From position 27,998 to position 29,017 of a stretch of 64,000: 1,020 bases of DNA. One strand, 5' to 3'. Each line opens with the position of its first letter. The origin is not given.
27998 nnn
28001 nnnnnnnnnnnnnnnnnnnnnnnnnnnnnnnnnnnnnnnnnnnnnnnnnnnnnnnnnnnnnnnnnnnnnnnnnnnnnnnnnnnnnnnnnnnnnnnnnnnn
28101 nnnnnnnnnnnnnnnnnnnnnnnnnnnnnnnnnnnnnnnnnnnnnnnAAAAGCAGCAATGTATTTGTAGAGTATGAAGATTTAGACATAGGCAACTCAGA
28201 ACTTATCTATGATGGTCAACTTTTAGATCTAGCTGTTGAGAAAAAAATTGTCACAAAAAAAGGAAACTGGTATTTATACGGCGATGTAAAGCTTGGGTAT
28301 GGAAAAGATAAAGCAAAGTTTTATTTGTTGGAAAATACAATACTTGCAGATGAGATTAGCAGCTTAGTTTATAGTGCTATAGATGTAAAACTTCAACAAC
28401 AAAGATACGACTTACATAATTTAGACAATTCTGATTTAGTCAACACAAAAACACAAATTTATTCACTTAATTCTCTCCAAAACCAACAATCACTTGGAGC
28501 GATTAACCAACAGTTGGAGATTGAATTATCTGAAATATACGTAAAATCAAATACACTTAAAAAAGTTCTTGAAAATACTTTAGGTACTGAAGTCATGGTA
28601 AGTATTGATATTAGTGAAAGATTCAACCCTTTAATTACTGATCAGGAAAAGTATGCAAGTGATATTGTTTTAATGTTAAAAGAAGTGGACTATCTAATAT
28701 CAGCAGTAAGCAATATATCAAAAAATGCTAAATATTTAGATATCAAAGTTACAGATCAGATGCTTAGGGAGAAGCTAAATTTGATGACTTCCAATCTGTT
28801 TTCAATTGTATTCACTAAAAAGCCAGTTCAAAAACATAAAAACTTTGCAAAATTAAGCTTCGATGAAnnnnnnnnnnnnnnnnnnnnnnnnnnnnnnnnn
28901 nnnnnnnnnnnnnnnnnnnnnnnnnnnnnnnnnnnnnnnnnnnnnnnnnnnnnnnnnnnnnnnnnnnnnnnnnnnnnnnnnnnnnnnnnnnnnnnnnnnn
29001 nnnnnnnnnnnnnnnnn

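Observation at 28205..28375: RecA C-terminal domain embedded in the cytoplasmic loop of sortase 3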

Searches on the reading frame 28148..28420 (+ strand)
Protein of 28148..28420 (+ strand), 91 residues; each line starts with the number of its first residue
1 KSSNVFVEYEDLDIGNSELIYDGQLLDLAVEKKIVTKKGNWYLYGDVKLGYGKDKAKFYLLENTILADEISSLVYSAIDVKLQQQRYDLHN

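Call 3: search_protein_families(library=pfam, proteins=[window:28148-28420:+], max_evalue=10)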
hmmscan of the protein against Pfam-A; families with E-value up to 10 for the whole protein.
window:28148-28420:+ (91 aa): 2 families
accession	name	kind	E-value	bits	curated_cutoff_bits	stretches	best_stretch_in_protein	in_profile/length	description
PF21096.2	RecA_C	-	6.3e-18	65.1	27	1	23-78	1-56/57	RecA C-terminal domain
PF18832.6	LPD18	-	0.1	13.2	26.8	1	33-74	13-50/86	Large polyvalent protein-associated domain 18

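Call 4: search_protein_families(library=ncbifam, proteins=[window:28148-28420:+], max_evalue=10)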
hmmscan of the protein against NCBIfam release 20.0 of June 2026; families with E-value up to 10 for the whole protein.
window:28148-28420:+ (91 aa): 3 families
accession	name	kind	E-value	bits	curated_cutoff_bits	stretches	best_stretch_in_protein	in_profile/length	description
TIGR02012.1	tigrfam_recA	equivalog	8.1e-11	41.8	325.3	1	20-74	265-319/321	recombinase RecA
NF007072.0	PRK09519.1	equivalog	1.3e-08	33.7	1024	1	19-74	709-764/790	intein-containing recombinase RecA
NF012172.1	FOX-MOX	exception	0.14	11.1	700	1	27-81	265-319/382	FOX/MOX family class C beta-lactamase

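Call 22: search_protein_representatives(protein=window:28148-28420:+)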
Query: 91 residues. Proteins with E-value up to 0.001 (for the whole library): 1454; up to 1e-10: 8; up to 1e-30: 2. The best 150 are listed.
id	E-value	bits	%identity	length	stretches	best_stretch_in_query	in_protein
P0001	1.5e-50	185.0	100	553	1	1-91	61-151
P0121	5.4e-46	170.5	94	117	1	2-87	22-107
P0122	4.7e-27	110.0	68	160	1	2-73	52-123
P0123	1.0e-24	102.6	59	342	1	2-89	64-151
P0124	2.9e-24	101.1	62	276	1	4-84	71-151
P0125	1.7e-17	79.5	69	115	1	2-55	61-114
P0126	5.5e-14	68.3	50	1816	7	35-54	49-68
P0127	8.6e-12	61.3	34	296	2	19-80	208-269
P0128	1.4e-10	57.4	33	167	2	18-70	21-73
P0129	1.6e-10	57.2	47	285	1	17-75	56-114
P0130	1.9e-10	57.0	47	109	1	11-75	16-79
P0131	2.2e-10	56.8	40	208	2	21-64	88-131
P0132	2.3e-10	56.7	43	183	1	15-79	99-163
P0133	6.3e-10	55.3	47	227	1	17-80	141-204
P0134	7.2e-10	55.1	78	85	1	2-38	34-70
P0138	3.1e-09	53.1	51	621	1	19-75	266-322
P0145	5.5e-09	52.3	52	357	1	13-72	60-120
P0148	6.9e-09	52.0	32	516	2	17-78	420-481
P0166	2.8e-08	50.1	41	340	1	17-77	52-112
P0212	1.8e-07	47.5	34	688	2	6-74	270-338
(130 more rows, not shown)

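Call 24: search_protein_families(library=pfam, proteins=[P0123, P0124, P0126, P0127, P0129, P0145, P0148, P0166, P0138, P0212], max_evalue=0.001)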
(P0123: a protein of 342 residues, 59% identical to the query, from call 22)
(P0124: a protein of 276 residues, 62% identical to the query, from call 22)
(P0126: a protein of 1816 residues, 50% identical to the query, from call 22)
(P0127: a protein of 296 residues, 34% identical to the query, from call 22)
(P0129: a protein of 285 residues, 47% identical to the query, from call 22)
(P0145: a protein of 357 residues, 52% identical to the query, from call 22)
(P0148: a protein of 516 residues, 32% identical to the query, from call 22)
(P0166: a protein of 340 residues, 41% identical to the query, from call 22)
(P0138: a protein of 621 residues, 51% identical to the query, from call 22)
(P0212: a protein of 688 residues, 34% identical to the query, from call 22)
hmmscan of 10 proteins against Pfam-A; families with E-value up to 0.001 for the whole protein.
P0123 (342 aa): 1 family
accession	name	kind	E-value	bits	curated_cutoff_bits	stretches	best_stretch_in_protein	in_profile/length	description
PF21096.2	RecA_C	-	3.5e-18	65.9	27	1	85-136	1-52/57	RecA C-terminal domain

P0124 (276 aa): 1 family
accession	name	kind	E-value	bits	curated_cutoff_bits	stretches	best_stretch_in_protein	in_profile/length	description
PF21096.2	RecA_C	-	3e-18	66.1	27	1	90-142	1-53/57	RecA C-terminal domain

P0126 (1816 aa): 3 families
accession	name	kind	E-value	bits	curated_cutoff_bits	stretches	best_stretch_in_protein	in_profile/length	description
PF02393.21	US22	-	1.1e-19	71.1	35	0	1007-1027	84-105/124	US22 like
PF23560.1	GBD_Hemicentin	-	1.9e-12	47.4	27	0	923-961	34-72/100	Hemicentin galactose-binding domain-like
PF03273.18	Baculo_gp64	-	3.3e-05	23.2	27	0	744-787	458-500/534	Baculovirus gp64 envelope glycoprotein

P0127 (296 aa): 2 families
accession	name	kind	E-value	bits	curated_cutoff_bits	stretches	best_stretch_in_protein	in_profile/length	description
PF00154.27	RecA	-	3.9e-73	246.6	27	2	93-209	146-262/262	recA bacterial DNA recombination protein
PF21096.2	RecA_C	-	7.6e-51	170.5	27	2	212-267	1-56/57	RecA C-terminal domain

P0129 (285 aa): 2 families
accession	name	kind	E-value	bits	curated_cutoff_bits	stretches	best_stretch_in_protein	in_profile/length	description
PF21096.2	RecA_C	-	3e-24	85.3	27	1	62-114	1-53/57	RecA C-terminal domain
PF00154.27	RecA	-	2.8e-05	24.2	27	1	24-59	227-262/262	recA bacterial DNA recombination protein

P0145 (357 aa): 2 families
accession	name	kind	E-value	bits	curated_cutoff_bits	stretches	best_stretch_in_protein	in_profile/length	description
PF00154.27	RecA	-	7.1e-30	104.8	27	1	1-68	195-262/262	recA bacterial DNA recombination protein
PF21096.2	RecA_C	-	1.1e-24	86.8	27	1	71-121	1-51/57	RecA C-terminal domain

P0148 (516 aa): 5 families
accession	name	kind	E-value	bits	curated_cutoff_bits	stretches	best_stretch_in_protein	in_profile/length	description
PF00154.27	RecA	-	1e-103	346.8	27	1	91-351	3-262/262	recA bacterial DNA recombination protein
PF21096.2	RecA_C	-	4.4e-32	110.4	27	2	426-480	1-55/57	RecA C-terminal domain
PF06745.19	ATPase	-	1.9e-09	37.7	26.6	1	127-230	6-131/231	KaiC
PF08423.17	Rad51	-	1.1e-07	31.8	22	1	124-308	10-211/244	Rad51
PF13481.12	AAA_25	-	1.6e-06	28.3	27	1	134-278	27-192/195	AAA domain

P0166 (340 aa): 3 families
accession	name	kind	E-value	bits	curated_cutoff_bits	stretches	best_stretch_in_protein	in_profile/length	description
PF21096.2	RecA_C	-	8e-20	71.2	27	1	58-112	1-55/57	RecA C-terminal domain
PF00154.27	RecA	-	1.5e-17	64.4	27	1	1-55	208-262/262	recA bacterial DNA recombination protein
PF13365.12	Trypsin_2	-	3.2e-06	28.4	27.6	1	278-322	8-57/144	Trypsin-like peptidase domain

P0138 (621 aa): 5 families
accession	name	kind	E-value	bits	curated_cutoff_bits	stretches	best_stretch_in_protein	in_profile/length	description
PF00154.27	RecA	-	1.6e-116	388.8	27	1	7-267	1-262/262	recA bacterial DNA recombination protein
PF21096.2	RecA_C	-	7.2e-25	87.3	27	1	270-325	1-56/57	RecA C-terminal domain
PF08423.17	Rad51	-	9.1e-12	45.2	22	1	33-225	2-211/244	Rad51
PF06745.19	ATPase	-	6.1e-06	26.2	26.6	1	45-112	7-77/231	KaiC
PF13191.12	AAA_16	-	0.00079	20.4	32.6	0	58-193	25-141/167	AAA ATPase domain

P0212 (688 aa): 14 families
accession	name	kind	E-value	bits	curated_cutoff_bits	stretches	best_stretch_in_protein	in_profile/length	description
PF00154.27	RecA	-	3.8e-195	646.5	27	2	25-283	4-261/262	recA bacterial DNA recombination protein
PF21096.2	RecA_C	-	2.2e-37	127.4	27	2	288-342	2-56/57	RecA C-terminal domain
PF08423.17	Rad51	-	5e-19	69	22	2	391-578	8-212/244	Rad51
PF01637.24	ATPase_2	-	1.7e-08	35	33.2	1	409-497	19-120/225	ATPase domain predominantly from Archaea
PF13479.12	AAA_24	-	1.9e-07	31.5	27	0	74-163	3-77/195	AAA domain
PF06745.19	ATPase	-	9.8e-07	28.8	26.6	2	391-464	1-76/231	KaiC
PF00005.33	ABC_tran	-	2.5e-06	28.6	25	0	69-107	7-45/137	ABC transporter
PF13191.12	AAA_16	-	5.1e-06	27.5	32.6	0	73-205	24-138/167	AAA ATPase domain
PF03796.21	DnaB_C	-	8.2e-06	25.8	27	0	54-107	2-54/255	DnaB-like helicase C terminal domain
PF13481.12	AAA_25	-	1.7e-05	25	27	0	68-98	28-58/195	AAA domain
PF13173.12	AAA_14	-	3e-05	24.5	27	0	411-468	3-56/129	AAA domain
PF13401.12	AAA_22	-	0.00012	22.8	27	0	411-499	6-96/130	AAA domain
PF13521.12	AAA_28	-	0.00051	20.7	27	0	76-96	2-22/164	AAA domain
PF14516.12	AAA_35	-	0.00053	19.3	27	0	402-449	23-70/331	AAA-like domain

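Call 30: search_solved_structures(query=window:28148-28420:+, max_evalue=0.01, show_alignments=3)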
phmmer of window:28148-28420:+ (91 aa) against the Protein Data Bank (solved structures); distinct sequences matched with E-value up to 0.01: 23.
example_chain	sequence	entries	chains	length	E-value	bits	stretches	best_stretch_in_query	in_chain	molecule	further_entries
3cmu_A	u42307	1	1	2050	3.4e-43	148.7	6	19-74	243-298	Protein recA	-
3cmt_A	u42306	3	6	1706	2.8e-36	126.6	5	19-74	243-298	Protein recA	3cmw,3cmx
3cmv_A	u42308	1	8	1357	2.9e-29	104.2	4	19-74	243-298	Protein recA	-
5jrj_A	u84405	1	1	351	8.3e-10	42.1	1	21-80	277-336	Protein RecA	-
2zrh_A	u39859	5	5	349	4.2e-09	39.9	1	19-75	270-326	Protein recA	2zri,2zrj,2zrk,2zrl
1ubc_A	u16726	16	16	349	4.2e-09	39.9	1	19-75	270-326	RecA | Protein recA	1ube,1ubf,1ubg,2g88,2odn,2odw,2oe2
2zr0_A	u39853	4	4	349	4.2e-09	39.9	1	19-75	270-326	Protein recA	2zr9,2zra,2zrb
2zrc_A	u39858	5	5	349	4.2e-09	39.9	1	19-75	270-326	Protein recA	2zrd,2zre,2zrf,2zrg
4po1_A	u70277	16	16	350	2.3e-08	37.5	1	19-75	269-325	Protein RecA | Protein RecA, 1st part, 2nd part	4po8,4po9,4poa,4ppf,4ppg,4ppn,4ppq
4oqf_A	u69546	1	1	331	2.4e-08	37.4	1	19-74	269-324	Protein RecA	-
1g18_A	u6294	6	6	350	2.8e-08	37.3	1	19-75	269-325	RECA PROTEIN | RecA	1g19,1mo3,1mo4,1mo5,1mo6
1aa3_A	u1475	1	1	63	1.3e-07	35.1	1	21-74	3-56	RECA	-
8amd_A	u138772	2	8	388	1.6e-07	34.8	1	21-77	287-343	Protein RecA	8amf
9uoo_A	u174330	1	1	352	3e-07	33.9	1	19-74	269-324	Protein RecA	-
7jy6_A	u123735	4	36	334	1.1e-06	32.1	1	19-74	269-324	Protein RecA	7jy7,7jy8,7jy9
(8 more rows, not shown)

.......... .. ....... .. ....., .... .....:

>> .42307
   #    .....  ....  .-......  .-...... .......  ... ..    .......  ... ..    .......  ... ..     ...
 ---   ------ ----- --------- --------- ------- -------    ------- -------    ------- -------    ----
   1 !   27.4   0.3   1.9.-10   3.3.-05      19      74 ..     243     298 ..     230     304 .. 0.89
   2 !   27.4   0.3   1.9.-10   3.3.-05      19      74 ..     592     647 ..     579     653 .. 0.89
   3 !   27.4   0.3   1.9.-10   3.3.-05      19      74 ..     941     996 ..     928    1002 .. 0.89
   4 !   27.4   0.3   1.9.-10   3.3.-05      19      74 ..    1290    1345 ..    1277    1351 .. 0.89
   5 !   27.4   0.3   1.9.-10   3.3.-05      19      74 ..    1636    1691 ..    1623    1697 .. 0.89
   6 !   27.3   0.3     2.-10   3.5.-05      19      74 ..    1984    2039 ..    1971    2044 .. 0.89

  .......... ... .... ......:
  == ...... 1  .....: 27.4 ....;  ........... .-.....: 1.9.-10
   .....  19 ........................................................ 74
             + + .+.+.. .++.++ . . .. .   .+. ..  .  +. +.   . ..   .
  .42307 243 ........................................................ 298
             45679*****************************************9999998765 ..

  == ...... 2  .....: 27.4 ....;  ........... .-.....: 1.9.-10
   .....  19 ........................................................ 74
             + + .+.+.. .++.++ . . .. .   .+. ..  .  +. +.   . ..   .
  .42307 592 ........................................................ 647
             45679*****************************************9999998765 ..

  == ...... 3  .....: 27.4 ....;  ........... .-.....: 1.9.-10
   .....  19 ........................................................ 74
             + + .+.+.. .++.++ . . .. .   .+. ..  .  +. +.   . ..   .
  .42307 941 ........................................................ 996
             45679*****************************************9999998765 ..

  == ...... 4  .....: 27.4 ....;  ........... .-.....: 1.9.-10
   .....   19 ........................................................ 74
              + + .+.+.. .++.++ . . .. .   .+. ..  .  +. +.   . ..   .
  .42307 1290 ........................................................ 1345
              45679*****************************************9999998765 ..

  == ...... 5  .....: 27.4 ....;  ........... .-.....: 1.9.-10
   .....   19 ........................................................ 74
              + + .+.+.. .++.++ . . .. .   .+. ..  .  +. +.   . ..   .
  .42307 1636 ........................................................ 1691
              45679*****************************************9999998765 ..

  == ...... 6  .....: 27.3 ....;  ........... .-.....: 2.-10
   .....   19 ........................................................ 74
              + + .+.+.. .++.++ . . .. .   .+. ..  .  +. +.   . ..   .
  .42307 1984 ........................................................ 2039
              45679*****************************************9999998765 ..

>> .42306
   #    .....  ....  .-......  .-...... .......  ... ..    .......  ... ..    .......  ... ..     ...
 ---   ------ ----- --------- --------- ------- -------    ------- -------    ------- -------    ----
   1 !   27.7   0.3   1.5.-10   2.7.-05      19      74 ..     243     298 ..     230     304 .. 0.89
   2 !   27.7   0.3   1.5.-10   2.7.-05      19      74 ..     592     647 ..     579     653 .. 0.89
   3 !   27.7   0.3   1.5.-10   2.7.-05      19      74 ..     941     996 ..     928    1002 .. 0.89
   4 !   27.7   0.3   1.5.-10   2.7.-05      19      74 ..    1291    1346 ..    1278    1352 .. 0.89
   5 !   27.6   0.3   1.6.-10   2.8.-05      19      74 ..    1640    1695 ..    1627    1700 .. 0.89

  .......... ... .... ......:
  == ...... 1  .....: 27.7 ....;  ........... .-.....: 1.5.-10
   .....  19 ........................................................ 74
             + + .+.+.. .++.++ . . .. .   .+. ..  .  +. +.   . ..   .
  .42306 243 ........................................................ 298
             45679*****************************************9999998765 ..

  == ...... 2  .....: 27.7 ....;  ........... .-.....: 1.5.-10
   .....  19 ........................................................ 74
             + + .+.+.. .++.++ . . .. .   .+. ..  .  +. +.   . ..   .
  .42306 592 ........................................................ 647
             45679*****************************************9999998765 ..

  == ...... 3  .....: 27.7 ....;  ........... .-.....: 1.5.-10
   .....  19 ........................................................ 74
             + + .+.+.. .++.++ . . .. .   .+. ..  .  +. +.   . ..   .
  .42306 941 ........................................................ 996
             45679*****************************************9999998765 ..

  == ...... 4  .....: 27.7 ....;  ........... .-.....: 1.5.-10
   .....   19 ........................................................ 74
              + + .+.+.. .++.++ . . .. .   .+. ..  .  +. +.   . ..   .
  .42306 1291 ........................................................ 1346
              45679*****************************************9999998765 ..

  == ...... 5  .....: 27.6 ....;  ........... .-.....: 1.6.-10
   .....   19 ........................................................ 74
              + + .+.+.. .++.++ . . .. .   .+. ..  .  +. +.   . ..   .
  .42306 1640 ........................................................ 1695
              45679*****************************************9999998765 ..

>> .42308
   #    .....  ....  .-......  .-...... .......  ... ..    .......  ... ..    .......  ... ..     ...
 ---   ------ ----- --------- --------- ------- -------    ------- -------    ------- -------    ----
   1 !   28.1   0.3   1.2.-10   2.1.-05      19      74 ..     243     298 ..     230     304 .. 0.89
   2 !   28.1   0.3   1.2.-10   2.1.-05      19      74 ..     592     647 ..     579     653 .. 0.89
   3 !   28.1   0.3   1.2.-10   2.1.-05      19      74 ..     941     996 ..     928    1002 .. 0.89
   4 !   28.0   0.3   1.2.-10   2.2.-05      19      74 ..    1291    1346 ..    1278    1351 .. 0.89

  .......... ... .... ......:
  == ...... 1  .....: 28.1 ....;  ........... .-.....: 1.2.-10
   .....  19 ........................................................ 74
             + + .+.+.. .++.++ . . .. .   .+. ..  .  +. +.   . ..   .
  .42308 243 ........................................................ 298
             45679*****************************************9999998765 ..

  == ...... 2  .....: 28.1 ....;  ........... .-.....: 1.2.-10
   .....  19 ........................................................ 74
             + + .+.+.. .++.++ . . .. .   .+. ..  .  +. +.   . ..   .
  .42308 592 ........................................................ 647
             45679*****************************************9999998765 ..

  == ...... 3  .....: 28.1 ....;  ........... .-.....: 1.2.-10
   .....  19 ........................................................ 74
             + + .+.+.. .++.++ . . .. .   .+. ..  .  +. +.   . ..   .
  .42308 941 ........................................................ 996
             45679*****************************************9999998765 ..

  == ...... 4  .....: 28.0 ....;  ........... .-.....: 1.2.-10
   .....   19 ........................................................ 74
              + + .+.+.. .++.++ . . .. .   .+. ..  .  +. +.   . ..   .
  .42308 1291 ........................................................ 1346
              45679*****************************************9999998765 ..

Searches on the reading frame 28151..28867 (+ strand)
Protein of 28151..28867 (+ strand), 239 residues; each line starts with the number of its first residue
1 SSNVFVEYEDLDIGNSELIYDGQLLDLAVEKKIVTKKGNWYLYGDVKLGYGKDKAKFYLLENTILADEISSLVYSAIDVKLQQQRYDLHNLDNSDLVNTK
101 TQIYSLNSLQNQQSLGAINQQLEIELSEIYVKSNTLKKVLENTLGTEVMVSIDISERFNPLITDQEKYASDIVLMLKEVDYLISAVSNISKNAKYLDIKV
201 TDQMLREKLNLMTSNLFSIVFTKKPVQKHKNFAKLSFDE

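Call 50: predict_structure(alignment_id=A4)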
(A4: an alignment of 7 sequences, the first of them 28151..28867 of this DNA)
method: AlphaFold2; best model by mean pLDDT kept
length: 239 residues; sequences in the alignment: 7
mean_pLDDT: 60.4   pTM: 0.44
mean pLDDT of the five models: 60.4, 59.3, 58.5, 55.4, 47.2
residues with pLDDT >= 90: 0; 70-90: 115; 50-70: 51; < 50: 73
segments of 3 or more residues with pLDDT < 50: 1-20, 79-115, 227-239
pLDDT, mean of each block of 10 residues (from residue 1): 27 33 68 75 71 51 70 63 33 31 32 48 70 83 79 63 69 82 83 74 79 75 56 31
secondary structure, 60 per line:
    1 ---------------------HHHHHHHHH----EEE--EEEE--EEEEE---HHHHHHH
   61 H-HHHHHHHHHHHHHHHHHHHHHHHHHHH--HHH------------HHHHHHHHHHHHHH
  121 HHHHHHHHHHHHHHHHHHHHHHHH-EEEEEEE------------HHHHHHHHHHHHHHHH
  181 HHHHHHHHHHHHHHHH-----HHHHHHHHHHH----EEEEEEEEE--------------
elements in order: H22-30 E35-37 E40-43 E46-50 H54-61 H63-89 H107-144 E146-152 H165-196 H202-212 E217-225

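Call 53: fold_search(model_id=the predicted structure, library=pdb)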
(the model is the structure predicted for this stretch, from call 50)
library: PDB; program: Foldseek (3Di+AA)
matches with E <= 10: 106; with E <= 0.001: 0
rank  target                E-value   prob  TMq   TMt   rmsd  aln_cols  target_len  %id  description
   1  2g88                  5.1e-03  1.00  0.21  0.15  11.1        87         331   28  MSRECA-dATP COMPLEX (released 2006-05-16)
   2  2reb                  1.6e-02  1.00  0.22  0.17   1.2        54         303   41  THE STRUCTURE OF THE E. COLI RECA PROTEIN MONOMER AND POLYMER (released 1993-10-31)
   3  4ptl                  1.8e-02  1.00  0.23  0.18   1.2        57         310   35  Mycobacterium tuberculosis RecA glycerol bound low temperature structure IIC-GM (released 2015-03-18)
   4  9uoo                  1.8e-02  1.00  0.21  0.16  10.1        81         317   36  Klebsiella pneumoniae RecA (released 2026-02-18)
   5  1xms                  2.1e-02  1.00  0.22  0.18   1.2        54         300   41  E. coli RecA in complex with MnAMP-PNP (released 2005-01-04)
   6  4po9                  2.5e-02  1.00  0.22  0.17   1.1        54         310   37  Mycobacterium tuberculosis RecA glycerol bound low temperature structure IIC-BR (released 2015-03-18)
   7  7jy6_I                2.5e-02  1.00  0.22  0.17   1.3        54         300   41  Analysis of a strand exchange reaction with a mini filament of 9-RecA, oligo(dT)27 primary ssDNA, non-homologous 120 b (released 2020-11-04)
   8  2oe2                  2.7e-02  1.00  0.22  0.16   1.1        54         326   41  MSrecA-native-low humidity 95% (released 2007-06-19)
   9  1mo5                  2.7e-02  1.00  0.22  0.17   1.2        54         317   37  RECA-ATP-GAMMA-S-MG COMPLEX (released 2003-02-18)
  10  5jrj                  2.8e-02  1.00  0.22  0.18   1.0        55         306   47  Crystal Structure of Herbaspirillum seropedicae RecA (released 2016-08-03)
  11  4pqr                  2.8e-02  1.00  0.22  0.17   1.1        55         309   36  Mycobacterium tuberculosis RecA glycerol bound low temperature structure IIB-BN (released 2015-03-18)
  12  1g19                  2.8e-02  1.00  0.22  0.17   1.1        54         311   37  STRUCTURE OF RECA PROTEIN (released 2000-12-11)
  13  1xmv                  2.8e-02  1.00  0.22  0.18   1.1        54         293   41  E. coli RecA in complex with MgADP (released 2005-01-04)
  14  2odn                  2.8e-02  1.00  0.23  0.18   1.4        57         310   38  MSRECA-dATP complex (released 2007-06-19)
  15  4ppf                  3.0e-02  1.00  0.22  0.17   1.1        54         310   37  Mycobacterium tuberculosis RecA citrate bound low temperature structure IIA-N (released 2015-03-18)
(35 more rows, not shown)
